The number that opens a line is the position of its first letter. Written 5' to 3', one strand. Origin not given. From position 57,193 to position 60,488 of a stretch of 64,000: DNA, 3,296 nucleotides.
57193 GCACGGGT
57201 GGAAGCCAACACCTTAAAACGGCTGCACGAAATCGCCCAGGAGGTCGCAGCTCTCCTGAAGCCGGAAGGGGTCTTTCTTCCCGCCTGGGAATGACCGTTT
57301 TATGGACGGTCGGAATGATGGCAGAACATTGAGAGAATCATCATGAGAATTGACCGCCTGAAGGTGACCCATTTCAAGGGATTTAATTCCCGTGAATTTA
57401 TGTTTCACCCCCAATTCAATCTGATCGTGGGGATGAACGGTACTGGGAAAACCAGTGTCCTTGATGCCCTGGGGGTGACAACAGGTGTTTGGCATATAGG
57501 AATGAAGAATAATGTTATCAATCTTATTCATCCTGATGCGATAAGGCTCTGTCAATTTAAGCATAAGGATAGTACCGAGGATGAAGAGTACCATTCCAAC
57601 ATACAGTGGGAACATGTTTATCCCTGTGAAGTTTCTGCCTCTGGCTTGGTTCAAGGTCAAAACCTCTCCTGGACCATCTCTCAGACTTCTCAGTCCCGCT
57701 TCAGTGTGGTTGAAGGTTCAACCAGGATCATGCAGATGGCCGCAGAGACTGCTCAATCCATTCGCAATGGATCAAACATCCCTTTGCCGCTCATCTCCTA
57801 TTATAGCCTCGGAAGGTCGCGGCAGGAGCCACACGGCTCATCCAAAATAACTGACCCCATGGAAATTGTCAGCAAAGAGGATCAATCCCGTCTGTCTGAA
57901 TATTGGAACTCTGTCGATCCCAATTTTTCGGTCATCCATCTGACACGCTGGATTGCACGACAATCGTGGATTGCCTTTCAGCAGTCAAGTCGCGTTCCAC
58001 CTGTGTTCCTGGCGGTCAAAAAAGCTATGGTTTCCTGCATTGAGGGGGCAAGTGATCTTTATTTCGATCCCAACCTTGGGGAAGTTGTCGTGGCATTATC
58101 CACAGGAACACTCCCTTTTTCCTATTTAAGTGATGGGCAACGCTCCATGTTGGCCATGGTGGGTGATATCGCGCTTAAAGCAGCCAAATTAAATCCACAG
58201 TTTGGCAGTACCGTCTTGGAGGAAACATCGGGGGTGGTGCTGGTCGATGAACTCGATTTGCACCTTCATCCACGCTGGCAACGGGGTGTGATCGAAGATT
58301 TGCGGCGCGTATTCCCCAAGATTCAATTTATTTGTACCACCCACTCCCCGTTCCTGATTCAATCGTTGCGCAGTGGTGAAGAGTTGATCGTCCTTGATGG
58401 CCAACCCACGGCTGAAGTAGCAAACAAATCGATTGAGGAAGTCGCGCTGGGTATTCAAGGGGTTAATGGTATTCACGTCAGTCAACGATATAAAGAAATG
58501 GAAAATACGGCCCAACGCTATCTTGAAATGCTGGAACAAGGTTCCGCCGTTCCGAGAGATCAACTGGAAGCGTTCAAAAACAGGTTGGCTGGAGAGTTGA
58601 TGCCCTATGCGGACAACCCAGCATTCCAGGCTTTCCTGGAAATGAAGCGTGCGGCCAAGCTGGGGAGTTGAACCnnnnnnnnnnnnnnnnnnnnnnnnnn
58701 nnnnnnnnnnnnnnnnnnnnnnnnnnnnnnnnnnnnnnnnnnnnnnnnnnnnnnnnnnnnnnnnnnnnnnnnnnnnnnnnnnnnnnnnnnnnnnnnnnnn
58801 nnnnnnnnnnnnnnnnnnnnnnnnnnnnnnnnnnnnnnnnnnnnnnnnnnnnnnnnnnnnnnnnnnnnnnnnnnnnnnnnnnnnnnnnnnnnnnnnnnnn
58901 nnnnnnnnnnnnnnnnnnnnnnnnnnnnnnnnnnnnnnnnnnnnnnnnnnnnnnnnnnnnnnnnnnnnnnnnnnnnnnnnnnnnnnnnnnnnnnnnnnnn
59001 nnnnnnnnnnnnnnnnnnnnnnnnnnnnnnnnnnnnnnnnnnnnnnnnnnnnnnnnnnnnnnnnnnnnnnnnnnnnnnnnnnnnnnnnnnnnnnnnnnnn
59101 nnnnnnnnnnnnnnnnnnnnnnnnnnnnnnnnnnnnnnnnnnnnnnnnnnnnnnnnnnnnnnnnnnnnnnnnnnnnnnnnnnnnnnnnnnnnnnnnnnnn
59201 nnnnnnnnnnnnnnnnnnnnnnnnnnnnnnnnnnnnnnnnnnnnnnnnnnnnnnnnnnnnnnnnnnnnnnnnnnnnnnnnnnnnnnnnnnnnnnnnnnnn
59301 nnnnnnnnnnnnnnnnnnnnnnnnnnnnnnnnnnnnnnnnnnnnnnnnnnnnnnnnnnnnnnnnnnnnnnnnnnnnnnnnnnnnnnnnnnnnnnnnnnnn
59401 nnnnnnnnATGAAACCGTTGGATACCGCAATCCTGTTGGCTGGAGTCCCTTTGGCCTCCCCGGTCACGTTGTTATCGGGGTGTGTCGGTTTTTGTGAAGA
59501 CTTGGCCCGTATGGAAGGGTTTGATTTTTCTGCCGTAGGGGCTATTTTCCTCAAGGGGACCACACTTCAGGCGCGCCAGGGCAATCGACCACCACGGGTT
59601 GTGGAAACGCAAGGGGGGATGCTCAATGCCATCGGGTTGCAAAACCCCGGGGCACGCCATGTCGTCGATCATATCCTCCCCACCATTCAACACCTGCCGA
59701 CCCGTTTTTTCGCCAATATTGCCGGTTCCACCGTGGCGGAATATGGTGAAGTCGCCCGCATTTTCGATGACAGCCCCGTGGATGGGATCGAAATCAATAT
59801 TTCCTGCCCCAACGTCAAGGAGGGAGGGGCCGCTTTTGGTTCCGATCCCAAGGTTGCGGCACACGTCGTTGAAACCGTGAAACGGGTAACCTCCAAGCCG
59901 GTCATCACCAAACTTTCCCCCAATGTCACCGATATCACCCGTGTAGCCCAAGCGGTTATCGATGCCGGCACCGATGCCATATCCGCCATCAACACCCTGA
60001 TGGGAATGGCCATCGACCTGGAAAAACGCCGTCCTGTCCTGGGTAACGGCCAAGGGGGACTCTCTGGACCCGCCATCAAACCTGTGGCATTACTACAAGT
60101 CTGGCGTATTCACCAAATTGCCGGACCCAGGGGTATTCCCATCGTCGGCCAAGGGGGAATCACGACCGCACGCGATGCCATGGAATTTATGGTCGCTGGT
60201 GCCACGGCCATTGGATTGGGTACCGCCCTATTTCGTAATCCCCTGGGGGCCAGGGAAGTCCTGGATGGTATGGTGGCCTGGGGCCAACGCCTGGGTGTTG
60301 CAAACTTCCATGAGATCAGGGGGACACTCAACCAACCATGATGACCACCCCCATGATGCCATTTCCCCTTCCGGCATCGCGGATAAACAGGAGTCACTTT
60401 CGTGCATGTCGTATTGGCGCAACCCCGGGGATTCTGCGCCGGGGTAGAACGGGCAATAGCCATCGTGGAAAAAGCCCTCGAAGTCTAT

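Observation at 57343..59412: Septu-type (PtuA ATPase + PtuB HNH) defence pair inserted into a housekeeping run and translationally overlapped with pyrD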

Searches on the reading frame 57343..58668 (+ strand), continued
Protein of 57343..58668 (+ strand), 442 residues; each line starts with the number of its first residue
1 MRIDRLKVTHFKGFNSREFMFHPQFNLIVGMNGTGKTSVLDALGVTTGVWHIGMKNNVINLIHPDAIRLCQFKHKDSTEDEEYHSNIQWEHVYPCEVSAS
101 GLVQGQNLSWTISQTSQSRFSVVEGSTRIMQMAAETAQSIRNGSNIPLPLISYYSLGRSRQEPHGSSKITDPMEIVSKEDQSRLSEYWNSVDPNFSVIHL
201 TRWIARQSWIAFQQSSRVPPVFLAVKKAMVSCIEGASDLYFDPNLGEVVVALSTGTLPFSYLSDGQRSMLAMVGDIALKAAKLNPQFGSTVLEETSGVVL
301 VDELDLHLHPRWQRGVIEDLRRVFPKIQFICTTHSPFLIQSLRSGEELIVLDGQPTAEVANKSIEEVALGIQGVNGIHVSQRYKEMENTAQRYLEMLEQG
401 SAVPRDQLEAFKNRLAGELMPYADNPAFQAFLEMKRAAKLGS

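Call 42: find_encoding_contigs(protein=P0126, flank=7000, max_places=1)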
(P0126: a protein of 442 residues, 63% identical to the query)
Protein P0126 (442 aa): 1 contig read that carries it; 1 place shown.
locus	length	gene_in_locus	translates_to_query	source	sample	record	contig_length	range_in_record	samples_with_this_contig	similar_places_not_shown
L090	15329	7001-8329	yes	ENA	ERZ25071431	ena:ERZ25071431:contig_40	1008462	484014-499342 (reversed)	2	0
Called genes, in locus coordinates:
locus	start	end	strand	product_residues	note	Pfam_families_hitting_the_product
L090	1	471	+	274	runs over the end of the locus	PF02548:Pantoate_transf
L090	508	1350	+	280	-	PF02569:Pantoate_ligase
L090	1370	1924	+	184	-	PF01668:SmpB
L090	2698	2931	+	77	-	PF24250:HVO_2718 (weak), PF13560:HTH_31, PF12844:HTH_19 (weak), PF01381:HTH_3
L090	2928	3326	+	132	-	PF12161:HsdM_N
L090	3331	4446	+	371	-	PF17761:DUF1016_N, PF06250:YhcG_C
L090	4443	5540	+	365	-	PF17761:DUF1016_N, PF06250:YhcG_C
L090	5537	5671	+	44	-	-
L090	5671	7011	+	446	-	PF01420:Methylase_S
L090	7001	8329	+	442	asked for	PF02463:SMC_N, PF13175:AAA_15, PF13476:AAA_23, PF13514:AAA_27 (weak), PF13555:AAA_29 (weak), PF13304:AAA_21, PF13175:AAA_15 (weak)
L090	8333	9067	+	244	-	-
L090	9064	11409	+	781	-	PF18766:SWI2_SNF2 (weak), PF22679:T1R_D3-like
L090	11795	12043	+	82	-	-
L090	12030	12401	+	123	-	PF02452:PemK_toxin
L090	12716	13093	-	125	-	PF03060:NMO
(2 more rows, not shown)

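Call 43: find_encoding_contigs(protein=P0173, flank=7000, max_places=1)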
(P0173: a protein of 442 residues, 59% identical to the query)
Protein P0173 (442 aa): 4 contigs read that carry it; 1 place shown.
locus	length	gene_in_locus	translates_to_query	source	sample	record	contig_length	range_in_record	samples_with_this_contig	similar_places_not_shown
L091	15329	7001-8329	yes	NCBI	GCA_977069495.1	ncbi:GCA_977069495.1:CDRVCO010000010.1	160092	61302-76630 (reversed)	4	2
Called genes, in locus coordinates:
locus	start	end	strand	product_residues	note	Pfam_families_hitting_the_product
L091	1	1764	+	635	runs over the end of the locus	-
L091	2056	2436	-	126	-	-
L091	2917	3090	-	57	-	-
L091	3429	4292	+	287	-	PF12834:Phage_int_SAM_2, PF12835:Integrase_1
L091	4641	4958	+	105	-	-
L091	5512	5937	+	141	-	-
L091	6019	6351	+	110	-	-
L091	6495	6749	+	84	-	-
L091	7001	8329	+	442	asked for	PF02463:SMC_N, PF13175:AAA_15, PF13476:AAA_23, PF13514:AAA_27, PF13555:AAA_29 (faint), PF13175:AAA_15 (weak), PF13304:AAA_21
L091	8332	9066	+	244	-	-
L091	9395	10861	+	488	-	PF28123:DUF8370, PF28130:DUF8371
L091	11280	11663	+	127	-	PF03819:MazG (weak), PF12643:MazG-like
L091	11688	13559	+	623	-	PF09848:SLFN-g3_helicase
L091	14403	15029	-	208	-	-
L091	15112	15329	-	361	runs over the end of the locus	PF00892:EamA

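Call 44: find_encoding_contigs(protein=P0140, flank=7000, max_places=1)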
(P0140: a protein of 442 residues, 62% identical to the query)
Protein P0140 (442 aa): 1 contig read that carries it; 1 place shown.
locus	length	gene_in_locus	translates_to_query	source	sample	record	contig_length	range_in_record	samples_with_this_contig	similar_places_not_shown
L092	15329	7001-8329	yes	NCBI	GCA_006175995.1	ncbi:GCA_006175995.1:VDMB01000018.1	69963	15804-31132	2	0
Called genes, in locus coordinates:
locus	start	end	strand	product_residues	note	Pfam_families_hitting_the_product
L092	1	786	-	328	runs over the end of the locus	-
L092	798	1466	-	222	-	PF01128:IspD (weak), PF12804:NTP_transf_3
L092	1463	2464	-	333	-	PF02625:XdhC_CoxI, PF13478:XdhC_C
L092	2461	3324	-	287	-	PF00941:FAD_binding_5, PF03450:CO_deh_flav_C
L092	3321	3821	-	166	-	PF00111:Fer2 (weak), PF13085:Fer2_3 (weak), PF01799:Fer2_2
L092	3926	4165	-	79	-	-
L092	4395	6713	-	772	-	PF01315:Ald_Xan_dh_C, PF02738:MoCoBD_1, PF20256:MoCoBD_2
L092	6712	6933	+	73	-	-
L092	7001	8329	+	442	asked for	PF02463:SMC_N, PF13175:AAA_15, PF13476:AAA_23, PF13304:AAA_21, PF13175:AAA_15 (weak)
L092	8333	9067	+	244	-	-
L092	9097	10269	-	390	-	PF00155:Aminotran_1_2, PF00266:Aminotran_5 (weak)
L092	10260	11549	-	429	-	-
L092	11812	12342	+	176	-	-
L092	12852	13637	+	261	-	PF00497:SBP_bac_3 (weak)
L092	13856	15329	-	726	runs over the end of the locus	PF00072:Response_reg, PF00989:PAS, PF08448:PAS_4, PF13188:PAS_8, PF13426:PAS_9, PF08447:PAS_3 (weak), PF00990:GGDEF, PF00563:EAL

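Call 45: search_dna_similar(query=window:57343-58668:+, collection=plasmids, mode=protein, max_rows=12, max_evalue=1e-20)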
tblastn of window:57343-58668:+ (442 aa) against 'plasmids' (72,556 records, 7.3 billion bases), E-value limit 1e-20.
Records with a match: 10; places in all: 10; records where one place covers at least 80% of the query: 9.
Best place of each record, by identity: <60% 10.
By first word of the organism name: Bacillus 5; Burkholderia 2; Fulvitalea 1; Rhodococcus 1; Rhizobium 1.
By predicted mobility (MOB-suite, as given by PLSDB): non-mobilizable 8; conjugative 1; mobilizable 1.
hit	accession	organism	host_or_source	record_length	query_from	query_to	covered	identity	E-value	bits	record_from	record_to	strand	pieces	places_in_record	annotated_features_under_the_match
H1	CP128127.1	Bacillus cereus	bacterial isolate,pine forrest soil ...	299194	1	438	99%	36.6%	1e-70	249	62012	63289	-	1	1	AAA family ATPase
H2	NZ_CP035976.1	Bacillus mycoides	cell culture,soil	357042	1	438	99%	35.5%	1e-69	247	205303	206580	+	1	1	AAA family ATPase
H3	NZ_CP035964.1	Bacillus mycoides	cell culture,soil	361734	1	438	99%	35.5%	1e-69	247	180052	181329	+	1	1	AAA family ATPase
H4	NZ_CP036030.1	Bacillus mycoides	cell culture,soil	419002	1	438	99%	35.5%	1e-69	247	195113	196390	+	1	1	AAA family ATPase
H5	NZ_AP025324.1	Fulvitalea axinellae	-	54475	1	441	100%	30.1%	8e-46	177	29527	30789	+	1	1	AAA family ATPase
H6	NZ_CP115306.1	Bacillus cereus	microbe,Penaeus vannamei pond water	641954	1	436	99%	26.5%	1e-42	168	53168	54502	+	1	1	AAA family ATPase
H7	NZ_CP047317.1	Burkholderia glumae AU6208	rice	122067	1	415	94%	27.6%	2e-26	119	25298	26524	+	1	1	AAA family ATPase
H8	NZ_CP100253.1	Burkholderia glumae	cell culture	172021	1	415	94%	27.6%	3e-26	119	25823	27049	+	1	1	AAA family ATPase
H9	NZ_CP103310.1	Rhodococcus pyridinivorans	Sediment samples were collected from a ...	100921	2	434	98%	26.1%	7e-22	106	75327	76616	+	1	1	AAA family ATPase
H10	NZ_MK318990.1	Rhizobium rhizogenes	-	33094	1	342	77%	31.3%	4e-32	137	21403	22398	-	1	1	AAA family ATPase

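Call 46: search_dna_similar(query=window:57343-58668:+, collection=phages, mode=protein, max_rows=10, max_evalue=1e-10)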
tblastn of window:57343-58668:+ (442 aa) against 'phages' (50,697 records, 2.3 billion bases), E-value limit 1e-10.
Records with a match: 4; places in all: 4; records where one place covers at least 80% of the query: 2.
Best place of each record, by identity: <60% 4.
By first word of the organism name: Bacteriophage 4.
By host as written in the record: - 4.
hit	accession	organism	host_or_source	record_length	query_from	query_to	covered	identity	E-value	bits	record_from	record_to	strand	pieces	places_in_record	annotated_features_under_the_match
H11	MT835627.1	Bacteriophage sp.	human fecal samples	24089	1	430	97%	28.3%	8e-34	140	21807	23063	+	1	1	record has no annotation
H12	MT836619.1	Bacteriophage sp.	human fecal samples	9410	1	346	78%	29.1%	3e-30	129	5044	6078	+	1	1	record has no annotation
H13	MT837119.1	Bacteriophage sp.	human fecal samples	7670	1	354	80%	26.7%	3e-24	111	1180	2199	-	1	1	record has no annotation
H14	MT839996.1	Bacteriophage sp.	human fecal samples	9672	178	351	39%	35.2%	2e-12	76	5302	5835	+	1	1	record has no annotation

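Call 58: predict_structure(alignment_id=A2)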
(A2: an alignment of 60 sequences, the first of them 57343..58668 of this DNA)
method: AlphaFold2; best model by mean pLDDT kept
length: 442 residues; sequences in the alignment: 60
mean_pLDDT: 79.0   pTM: 0.75
mean pLDDT of the five models: 79.0, 78.4, 76.8, 75.9, 74.1
residues with pLDDT >= 90: 125; 70-90: 200; 50-70: 91; < 50: 26
segments of 3 or more residues with pLDDT < 50: 157-180
pLDDT, mean of each block of 10 residues (from residue 1): 94 90 92 84 88 68 81 77 78 91 92 80 77 89 89 64 35 43 69 72 88 87 93 90 90 90 85 92 91 95 79 85 96 84 85 65 69 59 69 70 66 70 67 63 45
secondary structure, 60 per line:
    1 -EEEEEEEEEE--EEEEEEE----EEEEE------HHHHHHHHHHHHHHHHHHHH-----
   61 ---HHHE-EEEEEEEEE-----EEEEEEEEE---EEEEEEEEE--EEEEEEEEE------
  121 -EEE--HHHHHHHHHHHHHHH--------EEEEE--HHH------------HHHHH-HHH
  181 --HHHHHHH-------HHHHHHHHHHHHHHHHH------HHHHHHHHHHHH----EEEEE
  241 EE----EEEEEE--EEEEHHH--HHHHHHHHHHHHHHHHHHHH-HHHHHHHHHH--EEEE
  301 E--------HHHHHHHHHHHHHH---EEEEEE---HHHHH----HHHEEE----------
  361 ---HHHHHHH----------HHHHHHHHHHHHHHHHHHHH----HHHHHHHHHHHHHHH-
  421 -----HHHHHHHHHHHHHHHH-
elements in order: E2-11 E14-20 E25-29 H36-55 E69-77 E83-91 E95-103 E106-114 E122-124 H127-141 E150-154 H172-176 H183-189 H197-213 H220-231 E236-242 E247-252 E255-258 H264-283 H285-294 E297-301 H310-323 E327-332 H336-340 E348-350 H364-370 H381-400 H405-419 H426-441

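Call 61: fold_search(model_id=the predicted structure, library=pdb)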
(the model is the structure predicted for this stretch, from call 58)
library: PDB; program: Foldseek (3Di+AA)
matches with E <= 10: 978; with E <= 0.001: 207
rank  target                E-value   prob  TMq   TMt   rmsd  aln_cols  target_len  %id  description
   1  8eea_C                1.3e-26  1.00  0.69  0.69   9.1       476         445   22  Structure of E.coli Septu (PtuAB) complex (released 2023-12-27)
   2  8eea_D                1.7e-26  1.00  0.67  0.65  10.4       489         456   22  Structure of E.coli Septu (PtuAB) complex (released 2023-12-27)
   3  8ee4_D                7.0e-26  1.00  0.68  0.76   5.8       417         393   23  Structure of PtuA (released 2024-01-03)
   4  8sux_F                1.1e-25  1.00  0.65  0.77   5.6       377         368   25  Structure of E. coli PtuA hexamer (released 2024-01-10)
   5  8eea_B                1.1e-25  1.00  0.61  0.72   5.7       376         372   26  Structure of E.coli Septu (PtuAB) complex (released 2023-12-27)
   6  8eea_A                5.4e-25  1.00  0.61  0.71   5.7       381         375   25  Structure of E.coli Septu (PtuAB) complex (released 2023-12-27)
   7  8ee4_C                6.4e-25  1.00  0.67  0.73   5.5       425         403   23  Structure of PtuA (released 2024-01-03)
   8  8sux_D                8.4e-25  1.00  0.63  0.76   5.6       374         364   26  Structure of E. coli PtuA hexamer (released 2024-01-10)
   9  8ee4_F                1.4e-24  1.00  0.66  0.73   5.8       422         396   23  Structure of PtuA (released 2024-01-03)
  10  8ee4_E                1.7e-24  1.00  0.65  0.71   5.6       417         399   24  Structure of PtuA (released 2024-01-03)
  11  8sux_C                1.4e-23  1.00  0.60  0.70   6.5       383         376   24  Structure of E. coli PtuA hexamer (released 2024-01-10)
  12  9vhe_E                1.1e-22  1.00  0.65  0.64  10.6       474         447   20  cryoEM structure of retron-Eco7 complex (released 2025-12-31)
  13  9vhl_D                2.0e-22  1.00  0.57  0.60  12.3       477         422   20  cryoEM structure of retron-Eco7 complex (form II) (released 2026-01-07)
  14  9nnb_D                2.9e-22  1.00  0.61  0.54  12.1       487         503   21  Cryo-EM structure of the Retron Ec78 complex, PtuA:PtuB:RT (4:2:1) (released 2025-10-08)
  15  9e90_A                4.3e-22  1.00  0.60  0.55  11.4       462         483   22  Ec83 Retron PtuA/PtuB (2-1) complex bound to ATP (released 2025-07-02)
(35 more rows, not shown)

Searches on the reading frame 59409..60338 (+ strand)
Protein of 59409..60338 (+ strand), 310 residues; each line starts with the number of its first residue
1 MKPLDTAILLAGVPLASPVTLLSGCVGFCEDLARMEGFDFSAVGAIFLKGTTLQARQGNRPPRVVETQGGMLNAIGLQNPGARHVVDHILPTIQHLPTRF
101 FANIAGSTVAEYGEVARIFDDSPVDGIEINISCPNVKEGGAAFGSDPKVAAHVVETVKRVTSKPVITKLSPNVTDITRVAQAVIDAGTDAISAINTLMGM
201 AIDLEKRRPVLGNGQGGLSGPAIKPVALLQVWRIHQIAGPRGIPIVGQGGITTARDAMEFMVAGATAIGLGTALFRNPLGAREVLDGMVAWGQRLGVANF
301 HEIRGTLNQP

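Call 4: search_protein_families(library=pfam, proteins=[window:59409-60338:+], max_evalue=0.01)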
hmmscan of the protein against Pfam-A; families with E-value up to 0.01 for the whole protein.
window:59409-60338:+ (310 aa): 2 families
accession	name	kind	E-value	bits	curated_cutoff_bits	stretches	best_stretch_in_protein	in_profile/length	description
PF01180.27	DHO_dh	-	3.1e-73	246.9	27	1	11-288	7-287/291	Dihydroorotate dehydrogenase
PF01207.24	Dus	-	7.8e-10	38.8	20.4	1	103-191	59-155/311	Dihydrouridine synthase (Dus)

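Call 5: search_protein_families(library=ncbifam, proteins=[window:59409-60338:+], max_evalue=0.01)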
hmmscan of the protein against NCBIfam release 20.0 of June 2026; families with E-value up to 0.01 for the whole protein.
window:59409-60338:+ (310 aa): 22 families
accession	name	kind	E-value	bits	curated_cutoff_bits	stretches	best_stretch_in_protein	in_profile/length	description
NF005574.0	PRK07259.1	equivalog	5.3e-109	363.8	269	1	7-307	6-302/304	dihydroorotate dehydrogenase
TIGR01037.2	pyrD_sub1_fam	subfamily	6.4e-97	324.3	270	1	10-305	5-297/300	dihydroorotate dehydrogenase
NF041011.1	dihydoor_dh_Arch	equivalog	1.7e-61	207.8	330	1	10-306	3-286/289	dihydroorotate dehydrogenase PyrD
NF006183.0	PRK08318.1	equivalog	8.9e-44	149.9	335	1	96-306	97-318/422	NAD-dependent dihydropyrimidine dehydrogenase subunit PreA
NF002702.0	PRK02506.1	equivalog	1e-37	129.9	301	1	15-281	13-282/313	dihydroorotate oxidase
NF003652.0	PRK05286.2-5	equivalog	2.7e-23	82.7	267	1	17-289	62-341/353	quinone-dependent dihydroorotate dehydrogenase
NF003650.0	PRK05286.2-3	equivalog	6.6e-22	77.9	477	1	10-305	77-386/393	quinone-dependent dihydroorotate dehydrogenase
NF003651.0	PRK05286.2-4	equivalog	1.5e-21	76.5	448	1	10-301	66-369/377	quinone-dependent dihydroorotate dehydrogenase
NF003648.0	PRK05286.2-1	equivalog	4.3e-21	75.2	433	1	35-306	82-354/360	quinone-dependent dihydroorotate dehydrogenase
NF003645.0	PRK05286.1-2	equivalog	1e-19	70.6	366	1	36-306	78-353/359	quinone-dependent dihydroorotate dehydrogenase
NF005741.0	PRK07565.1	subfamily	4.2e-18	65.5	303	1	84-309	89-308/335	dihydroorotate dehydrogenase-like protein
TIGR01036.1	pyrD_sub2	equivalog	8.6e-16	57.6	200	1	27-303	64-350/356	dihydroorotate dehydrogenase (quinone)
NF003649.0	PRK05286.2-2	equivalog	3.2e-14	52.7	505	1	37-302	83-344/351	quinone-dependent dihydroorotate dehydrogenase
NF003646.0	PRK05286.1-4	equivalog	1e-13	50.8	457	1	11-278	50-326/341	quinone-dependent dihydroorotate dehydrogenase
NF003644.0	PRK05286.1-1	equivalog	1.1e-12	47.7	418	1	28-273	64-320/336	quinone-dependent dihydroorotate dehydrogenase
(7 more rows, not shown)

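Call 15: find_related_loci(query=window:59409-60338:+, collection=genome_contigs, flank=10000)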
Query window:59409-60338:+ (310 aa) in genome_contigs; peptide patterns used: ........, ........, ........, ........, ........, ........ (x = any residue, [..] = any of these).
263 stretches matched a pattern; 172 encode a relative of the query (tblastn E <= 1e-3); the best 80 are kept; 80 distinct loci.
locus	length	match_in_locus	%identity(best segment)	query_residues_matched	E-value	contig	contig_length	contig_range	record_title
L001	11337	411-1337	85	2-310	1e-166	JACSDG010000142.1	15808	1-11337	MAG: Magnetococcales bacterium isolate C5_bin.1 scaffold_214, whole genome shotgun sequence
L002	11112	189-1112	82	5-310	2e-161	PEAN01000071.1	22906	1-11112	MAG: Magnetococcales bacterium DCbin4 scaffold246, whole genome shotgun sequence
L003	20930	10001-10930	67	2-308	8e-134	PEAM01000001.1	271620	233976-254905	MAG: Magnetococcales bacterium isolate ER1bin7 scaffold5, whole genome shotgun sequence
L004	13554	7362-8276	69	2-307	6e-133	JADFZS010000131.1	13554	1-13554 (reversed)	MAG: Magnetococcales bacterium isolate nJSWbin1 nJSW_bin1_NODE_131_length_13554_cov_8.699043, whole genome shotgun seque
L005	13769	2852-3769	67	2-308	1e-131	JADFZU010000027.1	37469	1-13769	MAG: Magnetococcales bacterium isolate nJSWbin3 nJSW_bin3_NODE_27_length_37469_cov_7.159125, whole genome shotgun sequen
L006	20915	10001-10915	67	2-307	1e-131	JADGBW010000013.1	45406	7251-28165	MAG: Magnetococcales bacterium isolate nwagbin5 nwag_bin5_NODE_25_length_45406_cov_9.893630, whole genome shotgun sequen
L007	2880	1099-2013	67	5-307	6e-137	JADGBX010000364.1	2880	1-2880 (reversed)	MAG: Magnetococcales bacterium isolate nwalbin5 nwal_bin5_NODE_364_length_2880_cov_2.072779, whole genome shotgun sequen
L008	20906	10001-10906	68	7-308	2e-129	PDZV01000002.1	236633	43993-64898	MAG: Magnetococcales bacterium WMHbinv6 scaffold2, whole genome shotgun sequence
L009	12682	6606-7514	67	5-307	4e-129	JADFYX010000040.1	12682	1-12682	MAG: Magnetococcales bacterium isolate nGRbin4 nGR_bin4_NODE_40_length_12682_cov_5.589211, whole genome shotgun sequence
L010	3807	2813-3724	65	4-307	2e-129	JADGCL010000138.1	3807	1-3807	MAG: Magnetococcales bacterium isolate nWRX3bin10 nWRX3_bin10_NODE_138_length_3807_cov_7.110075, whole genome shotgun se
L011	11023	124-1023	67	10-309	1e-126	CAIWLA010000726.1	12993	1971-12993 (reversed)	MAG: uncultured Magnetococcales bacterium isolate Umea_bin-01869 genome assembly, contig: bin-01869:726/729, whole genom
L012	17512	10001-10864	67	1-288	4e-126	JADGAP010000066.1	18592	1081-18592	MAG: Magnetococcales bacterium isolate nNGHbin13 nNGH_bin13_NODE_66_length_18592_cov_24.315423, whole genome shotgun seq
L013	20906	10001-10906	65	8-309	2e-122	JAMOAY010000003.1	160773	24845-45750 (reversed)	MAG: Magnetococcus sp. MYC-9 scaffold_7, whole genome shotgun sequence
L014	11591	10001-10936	58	1-310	2e-122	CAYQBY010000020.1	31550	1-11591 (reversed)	MAG TPA_asm: uncultured Piscirickettsiaceae bacterium isolate SRP077602_co9_163 genome assembly, contig: NODE_1411_lengt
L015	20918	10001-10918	61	7-310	3e-121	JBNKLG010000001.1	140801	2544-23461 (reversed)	MAG: Sedimenticolaceae bacterium isolate H1H2.bin.20.strict NODE_1_length_140801_cov_5.536859, whole genome shotgun sequ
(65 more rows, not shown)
